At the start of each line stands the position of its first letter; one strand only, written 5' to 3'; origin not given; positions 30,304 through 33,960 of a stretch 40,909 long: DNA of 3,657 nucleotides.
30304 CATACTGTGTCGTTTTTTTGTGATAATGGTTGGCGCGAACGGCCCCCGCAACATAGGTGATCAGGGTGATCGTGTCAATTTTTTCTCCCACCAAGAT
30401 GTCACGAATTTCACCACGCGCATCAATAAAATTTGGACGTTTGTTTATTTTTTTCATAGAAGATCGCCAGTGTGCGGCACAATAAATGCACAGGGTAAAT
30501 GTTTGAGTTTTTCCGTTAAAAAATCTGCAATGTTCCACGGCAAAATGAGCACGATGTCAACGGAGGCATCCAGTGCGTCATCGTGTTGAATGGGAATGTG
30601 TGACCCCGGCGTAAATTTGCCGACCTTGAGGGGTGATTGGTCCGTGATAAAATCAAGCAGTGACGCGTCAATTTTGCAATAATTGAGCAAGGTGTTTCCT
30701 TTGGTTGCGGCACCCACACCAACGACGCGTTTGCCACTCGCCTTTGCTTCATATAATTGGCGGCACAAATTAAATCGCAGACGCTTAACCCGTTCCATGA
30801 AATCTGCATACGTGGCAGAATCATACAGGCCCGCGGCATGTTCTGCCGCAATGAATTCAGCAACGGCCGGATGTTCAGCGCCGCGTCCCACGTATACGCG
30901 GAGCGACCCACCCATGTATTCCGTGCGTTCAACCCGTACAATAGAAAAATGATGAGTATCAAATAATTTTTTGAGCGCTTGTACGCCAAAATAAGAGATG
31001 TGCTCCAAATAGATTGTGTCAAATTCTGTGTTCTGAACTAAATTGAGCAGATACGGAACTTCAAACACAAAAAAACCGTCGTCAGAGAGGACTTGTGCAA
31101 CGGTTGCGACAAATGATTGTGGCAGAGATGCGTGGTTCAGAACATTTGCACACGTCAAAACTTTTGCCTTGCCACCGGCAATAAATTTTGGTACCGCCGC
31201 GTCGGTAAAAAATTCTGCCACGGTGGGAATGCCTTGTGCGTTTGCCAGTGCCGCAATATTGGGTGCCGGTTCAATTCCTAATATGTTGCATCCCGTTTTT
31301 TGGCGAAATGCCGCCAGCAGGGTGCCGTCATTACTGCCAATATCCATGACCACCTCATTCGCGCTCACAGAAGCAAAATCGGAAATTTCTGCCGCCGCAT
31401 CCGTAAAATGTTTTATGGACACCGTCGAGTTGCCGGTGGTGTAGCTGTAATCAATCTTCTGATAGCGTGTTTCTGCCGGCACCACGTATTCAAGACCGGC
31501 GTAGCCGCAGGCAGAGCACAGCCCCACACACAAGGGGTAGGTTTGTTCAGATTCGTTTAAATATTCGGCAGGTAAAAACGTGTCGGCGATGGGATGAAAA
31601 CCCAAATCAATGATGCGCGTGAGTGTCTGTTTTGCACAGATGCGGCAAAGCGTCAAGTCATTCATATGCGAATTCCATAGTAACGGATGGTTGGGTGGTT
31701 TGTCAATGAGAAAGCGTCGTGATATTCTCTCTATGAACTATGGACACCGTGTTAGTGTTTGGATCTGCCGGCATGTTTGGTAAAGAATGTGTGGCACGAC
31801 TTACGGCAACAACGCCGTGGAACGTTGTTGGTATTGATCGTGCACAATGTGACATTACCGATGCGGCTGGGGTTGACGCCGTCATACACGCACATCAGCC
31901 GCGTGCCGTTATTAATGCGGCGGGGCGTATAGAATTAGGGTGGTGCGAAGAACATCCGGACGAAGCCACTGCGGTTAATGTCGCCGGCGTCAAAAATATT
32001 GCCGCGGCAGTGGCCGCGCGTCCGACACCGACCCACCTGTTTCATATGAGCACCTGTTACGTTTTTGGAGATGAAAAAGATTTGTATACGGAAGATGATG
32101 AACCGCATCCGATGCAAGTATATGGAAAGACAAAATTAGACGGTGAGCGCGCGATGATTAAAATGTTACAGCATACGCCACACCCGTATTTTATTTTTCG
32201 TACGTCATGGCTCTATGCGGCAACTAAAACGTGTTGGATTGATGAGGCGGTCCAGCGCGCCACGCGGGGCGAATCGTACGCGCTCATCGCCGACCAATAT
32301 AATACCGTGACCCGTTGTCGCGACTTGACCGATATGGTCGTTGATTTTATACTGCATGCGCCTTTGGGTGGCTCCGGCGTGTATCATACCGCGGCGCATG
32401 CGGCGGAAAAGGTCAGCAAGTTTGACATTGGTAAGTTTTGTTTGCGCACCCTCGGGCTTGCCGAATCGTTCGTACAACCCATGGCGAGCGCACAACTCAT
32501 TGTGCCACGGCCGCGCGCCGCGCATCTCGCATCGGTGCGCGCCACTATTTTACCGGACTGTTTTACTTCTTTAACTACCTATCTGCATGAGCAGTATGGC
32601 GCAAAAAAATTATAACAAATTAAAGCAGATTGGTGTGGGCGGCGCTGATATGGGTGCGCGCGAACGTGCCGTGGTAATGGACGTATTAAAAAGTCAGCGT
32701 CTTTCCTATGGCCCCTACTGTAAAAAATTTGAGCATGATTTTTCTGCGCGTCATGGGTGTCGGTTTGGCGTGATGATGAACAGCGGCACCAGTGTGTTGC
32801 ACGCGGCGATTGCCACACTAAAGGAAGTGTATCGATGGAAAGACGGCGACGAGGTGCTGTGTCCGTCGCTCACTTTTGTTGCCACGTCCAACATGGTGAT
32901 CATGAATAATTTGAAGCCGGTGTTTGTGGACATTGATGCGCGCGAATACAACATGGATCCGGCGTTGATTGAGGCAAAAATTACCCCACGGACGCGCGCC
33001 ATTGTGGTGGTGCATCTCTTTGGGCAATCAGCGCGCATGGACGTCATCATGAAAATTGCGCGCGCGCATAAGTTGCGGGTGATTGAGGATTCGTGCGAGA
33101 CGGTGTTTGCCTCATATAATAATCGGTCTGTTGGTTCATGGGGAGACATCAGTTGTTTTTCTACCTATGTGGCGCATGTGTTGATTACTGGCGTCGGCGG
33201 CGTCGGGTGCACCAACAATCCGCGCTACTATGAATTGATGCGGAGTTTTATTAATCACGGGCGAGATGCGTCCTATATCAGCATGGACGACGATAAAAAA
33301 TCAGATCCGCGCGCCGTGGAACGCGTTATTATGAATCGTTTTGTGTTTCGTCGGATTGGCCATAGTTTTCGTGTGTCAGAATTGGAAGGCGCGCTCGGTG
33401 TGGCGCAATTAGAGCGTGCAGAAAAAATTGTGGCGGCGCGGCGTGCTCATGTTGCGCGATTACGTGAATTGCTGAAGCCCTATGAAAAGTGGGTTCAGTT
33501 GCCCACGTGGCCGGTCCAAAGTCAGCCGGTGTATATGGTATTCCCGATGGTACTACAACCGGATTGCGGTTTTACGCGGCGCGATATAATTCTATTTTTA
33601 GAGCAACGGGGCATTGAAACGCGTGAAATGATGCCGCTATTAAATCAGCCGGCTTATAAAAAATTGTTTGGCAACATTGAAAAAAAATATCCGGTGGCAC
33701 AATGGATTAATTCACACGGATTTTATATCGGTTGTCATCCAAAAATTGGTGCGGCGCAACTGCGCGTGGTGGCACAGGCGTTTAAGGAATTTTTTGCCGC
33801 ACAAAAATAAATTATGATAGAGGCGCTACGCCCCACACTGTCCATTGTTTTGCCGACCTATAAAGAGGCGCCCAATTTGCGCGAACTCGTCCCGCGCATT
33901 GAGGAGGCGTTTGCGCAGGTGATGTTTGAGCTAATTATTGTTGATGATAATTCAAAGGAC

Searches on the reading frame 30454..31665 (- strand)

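Call 59: search_protein_families(library=pfam, proteins=[window:30454-31665:-], max_evalue=0.00001)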
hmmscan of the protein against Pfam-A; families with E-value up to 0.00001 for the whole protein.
window:30454-31665:- (403 aa): 5 families
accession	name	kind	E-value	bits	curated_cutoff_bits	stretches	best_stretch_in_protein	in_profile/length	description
PF08484.17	Methyltransf_14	-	3.5e-44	150.9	23.5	1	251-390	3-148/160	C-methyltransferase C-terminal domain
PF08421.16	Methyltransf_13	-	1.2e-16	61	31.3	1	7-68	1-62/62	Putative zinc binding domain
PF13489.12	Methyltransf_23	-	1.1e-14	55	27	1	94-244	13-163/164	Methyltransferase domain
PF08242.18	Methyltransf_12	-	4.3e-07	31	30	1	107-199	1-98/98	Methyltransferase domain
PF08241.18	Methyltransf_11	-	2.2e-06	28.6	21.2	1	108-201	2-95/95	Methyltransferase domain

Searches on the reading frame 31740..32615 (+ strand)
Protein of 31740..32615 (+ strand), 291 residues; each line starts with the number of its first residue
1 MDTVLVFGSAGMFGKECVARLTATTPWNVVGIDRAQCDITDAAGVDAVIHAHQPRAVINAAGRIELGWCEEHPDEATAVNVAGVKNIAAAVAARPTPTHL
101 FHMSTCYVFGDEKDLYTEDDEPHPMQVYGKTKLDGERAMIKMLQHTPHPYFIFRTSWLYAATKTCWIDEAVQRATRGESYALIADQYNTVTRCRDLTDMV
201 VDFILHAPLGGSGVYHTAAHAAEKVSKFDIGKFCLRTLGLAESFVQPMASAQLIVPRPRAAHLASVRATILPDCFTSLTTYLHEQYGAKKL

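Call 59: search_protein_families(library=pfam, proteins=[window:31740-32615:+], max_evalue=0.00001)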
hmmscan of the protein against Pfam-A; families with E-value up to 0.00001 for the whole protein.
window:31740-32615:+ (291 aa): 5 families
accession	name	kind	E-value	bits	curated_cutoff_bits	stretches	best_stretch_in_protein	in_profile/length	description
PF04321.23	RmlD_sub_bind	-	1e-51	176.2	27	1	3-263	2-258/287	RmlD substrate binding domain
PF01370.27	Epimerase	-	7.8e-24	84.8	20.9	1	4-183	1-202/240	NAD dependent epimerase/dehydratase family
PF16363.11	GDP_Man_Dehyd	-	5.3e-13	49.6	27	1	35-146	57-171/332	GDP-mannose 4,6 dehydratase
PF02719.21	Polysacc_synt_2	-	1.8e-06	27.8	20.2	0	37-94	61-118/293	Polysaccharide biosynthesis protein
PF07993.18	NAD_binding_4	-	2.4e-06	27.3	20.1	1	55-170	90-219/258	Male sterility protein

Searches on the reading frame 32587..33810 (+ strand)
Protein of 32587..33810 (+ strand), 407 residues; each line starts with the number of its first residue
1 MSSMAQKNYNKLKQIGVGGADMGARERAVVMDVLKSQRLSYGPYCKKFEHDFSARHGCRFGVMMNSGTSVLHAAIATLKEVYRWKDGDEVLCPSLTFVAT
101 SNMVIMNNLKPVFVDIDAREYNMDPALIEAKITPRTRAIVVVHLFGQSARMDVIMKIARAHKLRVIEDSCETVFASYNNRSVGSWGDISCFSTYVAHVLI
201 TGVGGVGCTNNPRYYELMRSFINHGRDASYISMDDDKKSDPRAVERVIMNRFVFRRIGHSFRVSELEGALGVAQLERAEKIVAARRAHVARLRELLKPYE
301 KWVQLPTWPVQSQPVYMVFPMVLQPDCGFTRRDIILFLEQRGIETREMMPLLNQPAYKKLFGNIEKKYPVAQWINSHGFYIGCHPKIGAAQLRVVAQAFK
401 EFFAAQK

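Call 59: search_protein_families(library=pfam, proteins=[window:32587-33810:+], max_evalue=0.00001)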
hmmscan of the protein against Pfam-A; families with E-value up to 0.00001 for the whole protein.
window:32587-33810:+ (407 aa): 1 family
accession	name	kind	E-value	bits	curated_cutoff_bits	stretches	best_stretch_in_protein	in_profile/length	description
PF01041.23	DegT_DnrJ_EryC1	-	3.4e-86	290.1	19.8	1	22-399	3-359/360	DegT/DnrJ/EryC1/StrS aminotransferase family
